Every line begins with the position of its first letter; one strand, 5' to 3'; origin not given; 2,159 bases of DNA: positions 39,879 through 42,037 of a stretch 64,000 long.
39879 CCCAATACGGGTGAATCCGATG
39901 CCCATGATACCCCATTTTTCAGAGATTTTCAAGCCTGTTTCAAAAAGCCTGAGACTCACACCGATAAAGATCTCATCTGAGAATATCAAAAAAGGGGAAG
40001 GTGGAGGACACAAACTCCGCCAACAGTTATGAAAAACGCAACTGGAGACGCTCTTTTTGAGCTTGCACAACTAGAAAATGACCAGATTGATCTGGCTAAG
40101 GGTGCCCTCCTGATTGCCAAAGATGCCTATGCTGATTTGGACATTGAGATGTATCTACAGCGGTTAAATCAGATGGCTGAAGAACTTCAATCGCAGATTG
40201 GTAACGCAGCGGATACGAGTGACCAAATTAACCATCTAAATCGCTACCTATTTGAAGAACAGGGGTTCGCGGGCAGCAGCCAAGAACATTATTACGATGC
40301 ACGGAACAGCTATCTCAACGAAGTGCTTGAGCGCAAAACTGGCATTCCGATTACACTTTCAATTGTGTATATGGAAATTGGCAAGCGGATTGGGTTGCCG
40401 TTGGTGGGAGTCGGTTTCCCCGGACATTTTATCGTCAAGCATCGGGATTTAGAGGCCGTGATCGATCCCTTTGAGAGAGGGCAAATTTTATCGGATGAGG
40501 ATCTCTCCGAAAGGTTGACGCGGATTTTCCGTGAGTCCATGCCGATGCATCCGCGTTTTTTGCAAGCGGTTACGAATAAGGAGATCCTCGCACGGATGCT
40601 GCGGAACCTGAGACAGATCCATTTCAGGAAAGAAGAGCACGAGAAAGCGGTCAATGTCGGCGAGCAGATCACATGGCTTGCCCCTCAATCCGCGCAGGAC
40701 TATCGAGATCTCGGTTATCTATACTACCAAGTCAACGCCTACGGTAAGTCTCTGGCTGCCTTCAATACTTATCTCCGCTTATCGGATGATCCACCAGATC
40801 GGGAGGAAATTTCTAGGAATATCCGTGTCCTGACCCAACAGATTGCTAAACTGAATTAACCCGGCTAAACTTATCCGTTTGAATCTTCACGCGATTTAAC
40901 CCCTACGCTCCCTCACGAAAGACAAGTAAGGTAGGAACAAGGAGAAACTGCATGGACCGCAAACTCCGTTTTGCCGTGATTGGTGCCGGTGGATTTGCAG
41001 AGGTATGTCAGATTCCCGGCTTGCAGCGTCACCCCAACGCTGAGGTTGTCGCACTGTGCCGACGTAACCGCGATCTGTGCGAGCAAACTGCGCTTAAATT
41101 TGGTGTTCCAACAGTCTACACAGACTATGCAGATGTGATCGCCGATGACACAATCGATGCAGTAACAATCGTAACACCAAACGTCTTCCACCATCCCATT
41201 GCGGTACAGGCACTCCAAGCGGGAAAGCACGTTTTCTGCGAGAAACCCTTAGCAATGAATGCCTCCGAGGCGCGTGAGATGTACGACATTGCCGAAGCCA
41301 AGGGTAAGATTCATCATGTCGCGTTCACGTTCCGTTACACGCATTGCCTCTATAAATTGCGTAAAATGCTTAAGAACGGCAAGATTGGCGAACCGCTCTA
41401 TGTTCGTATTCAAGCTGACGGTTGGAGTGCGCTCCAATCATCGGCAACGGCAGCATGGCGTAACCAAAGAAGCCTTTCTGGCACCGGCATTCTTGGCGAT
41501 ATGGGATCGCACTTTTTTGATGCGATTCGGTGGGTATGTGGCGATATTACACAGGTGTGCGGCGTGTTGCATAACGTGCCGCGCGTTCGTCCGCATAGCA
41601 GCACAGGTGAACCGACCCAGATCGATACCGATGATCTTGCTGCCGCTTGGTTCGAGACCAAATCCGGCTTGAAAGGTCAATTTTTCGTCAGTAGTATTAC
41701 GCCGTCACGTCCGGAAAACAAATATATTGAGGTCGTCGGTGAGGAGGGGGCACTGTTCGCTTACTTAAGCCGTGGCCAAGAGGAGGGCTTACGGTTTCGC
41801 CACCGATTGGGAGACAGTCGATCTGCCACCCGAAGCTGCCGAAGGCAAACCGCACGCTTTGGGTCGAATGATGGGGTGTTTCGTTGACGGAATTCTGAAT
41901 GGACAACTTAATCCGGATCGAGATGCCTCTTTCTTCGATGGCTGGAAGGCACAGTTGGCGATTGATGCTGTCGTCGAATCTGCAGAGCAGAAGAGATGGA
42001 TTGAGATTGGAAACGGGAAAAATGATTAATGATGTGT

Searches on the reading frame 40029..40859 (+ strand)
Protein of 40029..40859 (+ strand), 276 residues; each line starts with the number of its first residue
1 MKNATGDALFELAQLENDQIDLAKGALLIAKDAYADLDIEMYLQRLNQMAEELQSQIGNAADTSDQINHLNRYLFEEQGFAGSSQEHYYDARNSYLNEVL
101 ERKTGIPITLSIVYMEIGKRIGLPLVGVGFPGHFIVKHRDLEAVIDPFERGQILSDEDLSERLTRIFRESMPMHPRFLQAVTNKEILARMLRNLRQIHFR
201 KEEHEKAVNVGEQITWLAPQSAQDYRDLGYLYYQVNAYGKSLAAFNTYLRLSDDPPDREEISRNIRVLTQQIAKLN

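Call 26: search_protein_families(library=pfam, proteins=[window:40029-40859:+], max_evalue=0.001)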
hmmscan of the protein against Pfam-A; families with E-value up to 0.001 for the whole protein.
window:40029-40859:+ (276 aa): 2 families
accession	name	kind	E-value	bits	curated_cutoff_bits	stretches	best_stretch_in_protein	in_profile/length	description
PF13369.12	Transglut_core2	-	6.7e-52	175.5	23.5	1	42-192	3-155/155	Transglutaminase-like superfamily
PF13371.12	TPR_9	-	2.9e-16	59.7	35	1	194-263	1-70/73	Tetratricopeptide repeat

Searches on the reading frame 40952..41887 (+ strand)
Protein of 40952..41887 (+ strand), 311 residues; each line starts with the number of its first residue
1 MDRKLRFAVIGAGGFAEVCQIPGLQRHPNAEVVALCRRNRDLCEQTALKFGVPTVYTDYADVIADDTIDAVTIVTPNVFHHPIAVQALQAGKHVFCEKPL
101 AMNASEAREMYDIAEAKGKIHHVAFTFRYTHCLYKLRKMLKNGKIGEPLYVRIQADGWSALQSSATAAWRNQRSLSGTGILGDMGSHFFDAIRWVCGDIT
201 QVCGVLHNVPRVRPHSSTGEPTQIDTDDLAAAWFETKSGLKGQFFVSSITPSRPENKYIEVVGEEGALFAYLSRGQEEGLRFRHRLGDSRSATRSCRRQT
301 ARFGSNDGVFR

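Call 26: search_protein_families(library=pfam, proteins=[window:40952-41887:+], max_evalue=0.001)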
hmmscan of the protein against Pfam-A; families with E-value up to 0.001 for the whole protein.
window:40952-41887:+ (311 aa): 4 families
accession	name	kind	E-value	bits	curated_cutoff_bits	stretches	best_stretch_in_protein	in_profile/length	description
PF01408.29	GFO_IDH_MocA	-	1.4e-31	110.1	24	1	5-125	1-120/120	Oxidoreductase family, NAD-binding Rossmann fold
PF22725.1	GFO_IDH_MocA_C3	-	7e-26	91.1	27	1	135-268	3-123/124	GFO/IDH/MocA C-terminal domain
PF02894.22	GFO_IDH_MocA_C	-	8.1e-16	58.9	22.9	1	137-278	1-137/218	Oxidoreductase family, C-terminal alpha/beta domain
PF03447.22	NAD_binding_3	-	0.00063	20.9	24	0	28-121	17-113/116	Homoserine dehydrogenase, NAD binding domain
